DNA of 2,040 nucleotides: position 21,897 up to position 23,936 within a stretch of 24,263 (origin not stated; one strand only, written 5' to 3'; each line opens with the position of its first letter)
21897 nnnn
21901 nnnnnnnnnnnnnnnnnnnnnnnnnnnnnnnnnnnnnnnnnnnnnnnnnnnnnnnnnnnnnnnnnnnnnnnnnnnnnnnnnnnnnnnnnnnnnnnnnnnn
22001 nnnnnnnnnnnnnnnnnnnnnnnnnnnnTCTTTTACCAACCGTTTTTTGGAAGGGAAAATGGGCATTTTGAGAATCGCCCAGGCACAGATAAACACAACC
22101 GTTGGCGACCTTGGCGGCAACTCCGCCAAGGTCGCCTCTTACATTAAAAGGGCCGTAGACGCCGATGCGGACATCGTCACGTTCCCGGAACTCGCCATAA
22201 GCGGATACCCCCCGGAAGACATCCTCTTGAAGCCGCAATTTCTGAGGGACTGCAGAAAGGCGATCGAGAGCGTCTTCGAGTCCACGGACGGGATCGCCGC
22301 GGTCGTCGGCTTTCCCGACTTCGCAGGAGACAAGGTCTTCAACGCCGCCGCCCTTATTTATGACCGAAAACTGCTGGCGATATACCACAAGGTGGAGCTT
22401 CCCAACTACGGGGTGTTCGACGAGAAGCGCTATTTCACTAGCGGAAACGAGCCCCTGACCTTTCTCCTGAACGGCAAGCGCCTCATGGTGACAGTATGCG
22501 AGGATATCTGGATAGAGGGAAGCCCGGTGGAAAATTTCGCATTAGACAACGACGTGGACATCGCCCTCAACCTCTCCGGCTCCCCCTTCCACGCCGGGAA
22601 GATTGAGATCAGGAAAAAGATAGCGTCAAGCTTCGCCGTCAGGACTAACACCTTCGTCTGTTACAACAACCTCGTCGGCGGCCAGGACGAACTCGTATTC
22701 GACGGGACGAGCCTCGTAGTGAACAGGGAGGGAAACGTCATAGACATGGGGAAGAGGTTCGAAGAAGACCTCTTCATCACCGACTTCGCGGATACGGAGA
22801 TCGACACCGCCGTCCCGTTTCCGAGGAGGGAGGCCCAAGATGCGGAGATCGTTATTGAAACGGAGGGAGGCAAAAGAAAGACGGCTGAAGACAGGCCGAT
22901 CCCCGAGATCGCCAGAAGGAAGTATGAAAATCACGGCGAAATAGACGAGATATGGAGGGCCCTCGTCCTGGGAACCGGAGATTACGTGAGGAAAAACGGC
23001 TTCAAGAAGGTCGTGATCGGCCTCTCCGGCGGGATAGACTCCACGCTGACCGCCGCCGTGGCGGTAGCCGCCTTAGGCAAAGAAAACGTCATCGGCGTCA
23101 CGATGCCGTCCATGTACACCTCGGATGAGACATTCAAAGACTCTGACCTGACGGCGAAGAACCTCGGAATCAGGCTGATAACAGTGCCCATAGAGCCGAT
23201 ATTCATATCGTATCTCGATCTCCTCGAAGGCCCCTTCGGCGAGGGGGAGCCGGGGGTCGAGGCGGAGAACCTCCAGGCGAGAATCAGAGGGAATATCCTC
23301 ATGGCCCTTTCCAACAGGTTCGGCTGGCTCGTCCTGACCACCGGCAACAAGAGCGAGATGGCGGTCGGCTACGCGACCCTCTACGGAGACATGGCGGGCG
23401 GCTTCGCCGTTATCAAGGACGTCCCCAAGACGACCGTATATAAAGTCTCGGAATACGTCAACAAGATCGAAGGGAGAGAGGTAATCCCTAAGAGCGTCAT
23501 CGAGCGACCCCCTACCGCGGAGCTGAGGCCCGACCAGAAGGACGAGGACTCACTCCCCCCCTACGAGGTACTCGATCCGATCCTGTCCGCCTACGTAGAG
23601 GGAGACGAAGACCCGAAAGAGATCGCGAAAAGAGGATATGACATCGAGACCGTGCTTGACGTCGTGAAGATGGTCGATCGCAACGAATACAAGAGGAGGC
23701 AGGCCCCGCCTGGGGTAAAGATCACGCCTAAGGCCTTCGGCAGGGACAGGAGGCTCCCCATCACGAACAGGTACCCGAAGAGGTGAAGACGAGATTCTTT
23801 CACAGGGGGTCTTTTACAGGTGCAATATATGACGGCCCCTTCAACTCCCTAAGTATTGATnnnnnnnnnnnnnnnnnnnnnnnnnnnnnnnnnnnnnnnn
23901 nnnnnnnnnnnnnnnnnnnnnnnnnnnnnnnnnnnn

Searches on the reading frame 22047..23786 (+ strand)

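Call 6: search_protein_families(library=pfam, proteins=[window:22047-23786:+])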
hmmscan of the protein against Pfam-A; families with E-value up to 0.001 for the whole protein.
window:22047-23786:+ (579 aa): 2 families
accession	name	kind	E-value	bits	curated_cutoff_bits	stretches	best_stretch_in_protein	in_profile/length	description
PF02540.23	NAD_synthase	-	4.2e-75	252.4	21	1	303-553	2-242/242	NAD synthase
PF00795.27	CN_hydrolase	-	1.7e-23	83.7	23.2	1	9-247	1-246/256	Carbon-nitrogen hydrolase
